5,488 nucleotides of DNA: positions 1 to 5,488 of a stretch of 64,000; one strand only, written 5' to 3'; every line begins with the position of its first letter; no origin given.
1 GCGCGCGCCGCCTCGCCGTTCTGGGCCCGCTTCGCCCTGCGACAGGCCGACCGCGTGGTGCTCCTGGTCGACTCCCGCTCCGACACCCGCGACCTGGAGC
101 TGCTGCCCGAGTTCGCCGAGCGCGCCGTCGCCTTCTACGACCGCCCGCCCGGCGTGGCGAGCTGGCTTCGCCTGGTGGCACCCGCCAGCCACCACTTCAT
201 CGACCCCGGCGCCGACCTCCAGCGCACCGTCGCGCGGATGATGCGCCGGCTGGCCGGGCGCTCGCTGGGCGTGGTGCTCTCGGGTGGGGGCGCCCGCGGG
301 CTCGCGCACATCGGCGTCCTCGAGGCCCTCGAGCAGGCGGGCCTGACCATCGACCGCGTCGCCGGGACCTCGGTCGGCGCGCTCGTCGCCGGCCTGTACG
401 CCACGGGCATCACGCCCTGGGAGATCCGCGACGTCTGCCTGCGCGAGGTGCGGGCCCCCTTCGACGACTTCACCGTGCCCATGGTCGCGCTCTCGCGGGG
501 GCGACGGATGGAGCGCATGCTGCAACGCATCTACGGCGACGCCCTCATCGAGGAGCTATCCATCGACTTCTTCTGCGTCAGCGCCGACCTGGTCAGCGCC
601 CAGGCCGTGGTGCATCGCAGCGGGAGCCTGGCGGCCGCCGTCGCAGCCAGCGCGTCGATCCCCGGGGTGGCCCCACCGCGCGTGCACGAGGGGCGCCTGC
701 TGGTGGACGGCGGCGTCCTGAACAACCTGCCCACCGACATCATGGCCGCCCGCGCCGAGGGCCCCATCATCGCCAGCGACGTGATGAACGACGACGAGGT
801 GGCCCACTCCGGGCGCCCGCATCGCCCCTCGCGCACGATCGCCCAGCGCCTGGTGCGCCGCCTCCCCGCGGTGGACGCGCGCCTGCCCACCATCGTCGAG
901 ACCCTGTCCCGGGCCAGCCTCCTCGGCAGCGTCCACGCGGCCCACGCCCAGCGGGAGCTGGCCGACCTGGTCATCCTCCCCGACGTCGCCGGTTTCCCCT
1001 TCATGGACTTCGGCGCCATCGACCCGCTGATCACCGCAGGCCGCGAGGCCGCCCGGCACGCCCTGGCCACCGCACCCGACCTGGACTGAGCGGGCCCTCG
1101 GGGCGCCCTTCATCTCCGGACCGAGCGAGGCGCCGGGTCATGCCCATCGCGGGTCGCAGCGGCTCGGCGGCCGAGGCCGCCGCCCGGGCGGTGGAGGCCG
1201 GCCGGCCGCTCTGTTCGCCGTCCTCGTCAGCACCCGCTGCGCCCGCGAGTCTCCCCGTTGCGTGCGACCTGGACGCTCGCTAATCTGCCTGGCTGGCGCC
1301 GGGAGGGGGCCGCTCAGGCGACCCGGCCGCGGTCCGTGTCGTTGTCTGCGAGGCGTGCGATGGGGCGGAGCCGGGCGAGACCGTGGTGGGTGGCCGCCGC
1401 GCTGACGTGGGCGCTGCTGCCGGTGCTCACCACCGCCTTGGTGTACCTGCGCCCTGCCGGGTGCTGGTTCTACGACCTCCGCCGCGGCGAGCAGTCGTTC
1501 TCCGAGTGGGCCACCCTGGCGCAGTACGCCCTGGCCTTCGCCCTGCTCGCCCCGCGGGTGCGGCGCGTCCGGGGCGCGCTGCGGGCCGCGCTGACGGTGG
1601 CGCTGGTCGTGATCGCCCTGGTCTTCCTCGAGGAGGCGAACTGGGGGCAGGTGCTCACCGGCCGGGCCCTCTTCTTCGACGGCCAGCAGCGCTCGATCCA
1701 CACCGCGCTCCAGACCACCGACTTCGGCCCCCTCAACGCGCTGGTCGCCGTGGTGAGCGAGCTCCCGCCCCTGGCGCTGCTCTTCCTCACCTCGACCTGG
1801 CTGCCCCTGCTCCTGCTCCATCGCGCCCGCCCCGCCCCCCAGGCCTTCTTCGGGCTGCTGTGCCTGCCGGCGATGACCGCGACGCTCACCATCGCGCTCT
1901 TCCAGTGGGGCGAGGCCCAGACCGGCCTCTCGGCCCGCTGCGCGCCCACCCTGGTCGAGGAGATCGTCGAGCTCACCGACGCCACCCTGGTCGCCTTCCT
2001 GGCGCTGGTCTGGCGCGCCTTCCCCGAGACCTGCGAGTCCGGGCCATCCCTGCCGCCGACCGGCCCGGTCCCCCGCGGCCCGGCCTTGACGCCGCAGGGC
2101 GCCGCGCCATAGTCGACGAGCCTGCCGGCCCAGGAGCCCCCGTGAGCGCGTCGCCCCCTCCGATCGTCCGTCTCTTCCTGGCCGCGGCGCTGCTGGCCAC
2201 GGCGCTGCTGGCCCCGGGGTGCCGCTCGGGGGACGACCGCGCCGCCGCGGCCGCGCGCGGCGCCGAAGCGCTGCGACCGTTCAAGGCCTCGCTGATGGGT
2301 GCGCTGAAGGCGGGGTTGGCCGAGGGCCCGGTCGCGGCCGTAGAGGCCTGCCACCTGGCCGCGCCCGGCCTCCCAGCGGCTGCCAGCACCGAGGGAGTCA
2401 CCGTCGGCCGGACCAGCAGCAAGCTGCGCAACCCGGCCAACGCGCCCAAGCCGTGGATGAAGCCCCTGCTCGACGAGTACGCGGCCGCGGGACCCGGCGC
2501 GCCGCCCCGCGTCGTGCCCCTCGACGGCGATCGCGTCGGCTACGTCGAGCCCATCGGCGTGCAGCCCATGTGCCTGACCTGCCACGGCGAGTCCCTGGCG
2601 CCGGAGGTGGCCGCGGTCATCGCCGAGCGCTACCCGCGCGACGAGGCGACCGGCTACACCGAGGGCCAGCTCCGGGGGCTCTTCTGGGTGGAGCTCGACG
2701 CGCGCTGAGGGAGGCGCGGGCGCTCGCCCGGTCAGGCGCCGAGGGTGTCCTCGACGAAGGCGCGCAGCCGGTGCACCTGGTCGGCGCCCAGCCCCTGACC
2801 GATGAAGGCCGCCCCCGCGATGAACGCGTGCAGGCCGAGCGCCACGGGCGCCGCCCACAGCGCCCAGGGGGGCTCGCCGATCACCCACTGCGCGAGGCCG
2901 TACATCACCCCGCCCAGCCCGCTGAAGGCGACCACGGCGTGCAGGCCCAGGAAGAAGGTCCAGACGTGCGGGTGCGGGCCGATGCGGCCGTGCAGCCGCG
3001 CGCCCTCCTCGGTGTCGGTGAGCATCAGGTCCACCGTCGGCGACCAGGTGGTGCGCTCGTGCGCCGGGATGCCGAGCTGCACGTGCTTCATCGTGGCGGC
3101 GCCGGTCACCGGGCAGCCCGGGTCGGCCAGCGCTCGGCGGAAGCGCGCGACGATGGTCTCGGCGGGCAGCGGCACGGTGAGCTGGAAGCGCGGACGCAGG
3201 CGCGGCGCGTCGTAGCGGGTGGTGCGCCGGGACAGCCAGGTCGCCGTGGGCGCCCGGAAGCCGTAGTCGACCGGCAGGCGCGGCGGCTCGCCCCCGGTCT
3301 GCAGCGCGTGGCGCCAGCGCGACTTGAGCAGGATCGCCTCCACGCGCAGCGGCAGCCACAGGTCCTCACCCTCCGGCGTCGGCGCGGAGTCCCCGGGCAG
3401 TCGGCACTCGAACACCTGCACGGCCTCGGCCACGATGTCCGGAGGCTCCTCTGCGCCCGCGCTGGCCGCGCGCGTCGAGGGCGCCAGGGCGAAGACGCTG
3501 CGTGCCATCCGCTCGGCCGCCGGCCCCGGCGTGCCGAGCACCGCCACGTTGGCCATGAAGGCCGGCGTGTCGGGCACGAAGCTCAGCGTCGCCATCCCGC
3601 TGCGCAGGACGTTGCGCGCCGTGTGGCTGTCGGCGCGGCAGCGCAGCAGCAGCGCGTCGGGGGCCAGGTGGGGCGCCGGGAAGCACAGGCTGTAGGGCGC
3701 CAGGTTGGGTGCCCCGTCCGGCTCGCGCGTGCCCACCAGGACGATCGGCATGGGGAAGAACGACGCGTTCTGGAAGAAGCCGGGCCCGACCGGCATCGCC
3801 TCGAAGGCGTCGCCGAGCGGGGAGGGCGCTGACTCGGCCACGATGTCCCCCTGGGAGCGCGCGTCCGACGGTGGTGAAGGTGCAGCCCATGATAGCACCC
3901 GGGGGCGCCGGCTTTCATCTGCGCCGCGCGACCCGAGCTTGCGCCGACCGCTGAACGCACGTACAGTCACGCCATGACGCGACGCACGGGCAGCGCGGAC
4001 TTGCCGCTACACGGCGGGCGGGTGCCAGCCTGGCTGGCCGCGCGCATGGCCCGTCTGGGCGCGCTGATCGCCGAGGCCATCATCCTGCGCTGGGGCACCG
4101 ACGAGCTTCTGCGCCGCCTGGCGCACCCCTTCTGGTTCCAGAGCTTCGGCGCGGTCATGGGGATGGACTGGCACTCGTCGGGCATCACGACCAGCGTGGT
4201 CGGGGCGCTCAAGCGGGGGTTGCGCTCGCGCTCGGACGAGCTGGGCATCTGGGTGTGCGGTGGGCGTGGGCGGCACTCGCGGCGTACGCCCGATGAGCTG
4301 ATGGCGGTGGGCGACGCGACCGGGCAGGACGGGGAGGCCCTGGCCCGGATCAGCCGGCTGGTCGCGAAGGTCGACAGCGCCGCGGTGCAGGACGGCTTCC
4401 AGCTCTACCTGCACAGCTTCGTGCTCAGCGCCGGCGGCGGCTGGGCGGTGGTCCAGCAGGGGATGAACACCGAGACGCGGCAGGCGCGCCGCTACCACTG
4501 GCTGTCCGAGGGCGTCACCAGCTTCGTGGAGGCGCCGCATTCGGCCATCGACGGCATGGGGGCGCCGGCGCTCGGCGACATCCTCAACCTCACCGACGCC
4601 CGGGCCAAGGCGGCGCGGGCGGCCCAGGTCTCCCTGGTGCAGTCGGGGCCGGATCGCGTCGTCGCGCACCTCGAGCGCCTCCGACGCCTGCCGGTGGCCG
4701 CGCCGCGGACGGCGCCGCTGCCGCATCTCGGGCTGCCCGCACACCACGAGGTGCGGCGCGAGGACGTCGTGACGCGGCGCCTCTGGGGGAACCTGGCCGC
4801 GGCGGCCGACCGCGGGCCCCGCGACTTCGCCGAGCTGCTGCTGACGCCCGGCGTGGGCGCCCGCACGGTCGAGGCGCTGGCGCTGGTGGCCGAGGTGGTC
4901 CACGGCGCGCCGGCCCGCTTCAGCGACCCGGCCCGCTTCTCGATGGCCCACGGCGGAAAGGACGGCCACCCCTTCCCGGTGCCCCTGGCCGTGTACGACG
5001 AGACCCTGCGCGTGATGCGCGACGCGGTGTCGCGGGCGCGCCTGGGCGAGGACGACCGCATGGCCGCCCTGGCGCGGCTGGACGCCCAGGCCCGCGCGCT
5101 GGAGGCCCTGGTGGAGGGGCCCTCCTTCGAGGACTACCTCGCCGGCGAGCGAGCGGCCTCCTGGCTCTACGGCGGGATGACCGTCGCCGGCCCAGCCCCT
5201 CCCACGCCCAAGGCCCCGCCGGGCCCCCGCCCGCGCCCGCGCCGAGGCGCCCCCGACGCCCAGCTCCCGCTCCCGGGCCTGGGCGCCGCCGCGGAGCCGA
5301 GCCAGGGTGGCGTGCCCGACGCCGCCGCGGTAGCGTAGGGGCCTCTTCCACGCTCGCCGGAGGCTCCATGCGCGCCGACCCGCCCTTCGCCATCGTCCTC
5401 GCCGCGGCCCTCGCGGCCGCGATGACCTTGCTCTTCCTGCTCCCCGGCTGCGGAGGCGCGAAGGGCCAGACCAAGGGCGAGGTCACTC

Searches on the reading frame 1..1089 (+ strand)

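Call 56: search_protein_families(library=pfam, max_evalue=0.0001, proteins=[window:1-1089:+])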
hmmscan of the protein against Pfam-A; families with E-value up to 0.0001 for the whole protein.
window:1-1089:+ (362 aa): 1 family
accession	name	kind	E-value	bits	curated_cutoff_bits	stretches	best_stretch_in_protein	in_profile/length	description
PF01734.28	Patatin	-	8.9e-37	127.6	27.7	1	91-247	1-189/191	Patatin-like phospholipase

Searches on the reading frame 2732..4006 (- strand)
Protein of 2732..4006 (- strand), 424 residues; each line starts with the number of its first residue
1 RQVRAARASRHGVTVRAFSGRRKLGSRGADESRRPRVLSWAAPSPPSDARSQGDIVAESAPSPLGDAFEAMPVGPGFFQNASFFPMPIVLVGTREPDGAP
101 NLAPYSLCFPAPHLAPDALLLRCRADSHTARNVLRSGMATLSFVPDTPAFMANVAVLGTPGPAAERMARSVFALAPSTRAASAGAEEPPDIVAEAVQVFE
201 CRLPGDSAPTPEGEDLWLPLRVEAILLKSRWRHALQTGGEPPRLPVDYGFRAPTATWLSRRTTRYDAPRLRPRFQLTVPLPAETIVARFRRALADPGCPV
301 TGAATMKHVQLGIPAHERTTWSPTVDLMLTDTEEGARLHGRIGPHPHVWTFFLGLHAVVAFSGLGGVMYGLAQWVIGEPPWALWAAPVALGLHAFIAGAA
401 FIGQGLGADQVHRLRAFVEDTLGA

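Call 56: search_protein_families(library=pfam, max_evalue=0.0001, proteins=[window:2732-4006:-])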
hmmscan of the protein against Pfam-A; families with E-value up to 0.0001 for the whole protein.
window:2732-4006:- (424 aa): 2 families
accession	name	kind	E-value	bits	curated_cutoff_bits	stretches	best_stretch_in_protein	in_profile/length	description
PF01613.24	Flavin_Reduct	-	9.4e-06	26.3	27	1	84-205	4-114/153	Flavin reductase like domain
PF01243.27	PNPOx_N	-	5.1e-05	24.1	28.1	1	88-169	14-87/120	Pyridoxamine 5'-phosphate oxidase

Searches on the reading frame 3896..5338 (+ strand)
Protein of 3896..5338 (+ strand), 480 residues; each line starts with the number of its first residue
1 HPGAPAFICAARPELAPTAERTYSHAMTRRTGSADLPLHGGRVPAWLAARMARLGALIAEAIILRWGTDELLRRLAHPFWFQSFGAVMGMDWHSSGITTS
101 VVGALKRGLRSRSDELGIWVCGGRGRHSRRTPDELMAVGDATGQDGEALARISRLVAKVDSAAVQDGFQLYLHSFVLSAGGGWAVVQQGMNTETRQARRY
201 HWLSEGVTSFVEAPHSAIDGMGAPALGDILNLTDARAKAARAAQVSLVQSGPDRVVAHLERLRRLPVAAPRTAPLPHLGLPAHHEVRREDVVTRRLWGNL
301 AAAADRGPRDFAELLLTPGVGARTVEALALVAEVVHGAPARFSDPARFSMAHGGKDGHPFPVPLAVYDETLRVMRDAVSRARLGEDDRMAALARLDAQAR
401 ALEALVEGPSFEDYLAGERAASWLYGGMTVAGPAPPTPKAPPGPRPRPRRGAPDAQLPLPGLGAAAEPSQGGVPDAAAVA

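Call 56: search_protein_families(library=pfam, max_evalue=0.0001, proteins=[window:3896-5338:+])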
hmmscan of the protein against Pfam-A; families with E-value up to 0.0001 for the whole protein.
window:3896-5338:+ (480 aa): 1 family
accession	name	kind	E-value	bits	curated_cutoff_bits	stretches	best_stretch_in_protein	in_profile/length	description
PF05559.16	DUF763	-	3e-123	411.6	35.5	1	32-362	1-319/319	Protein of unknown function (DUF763)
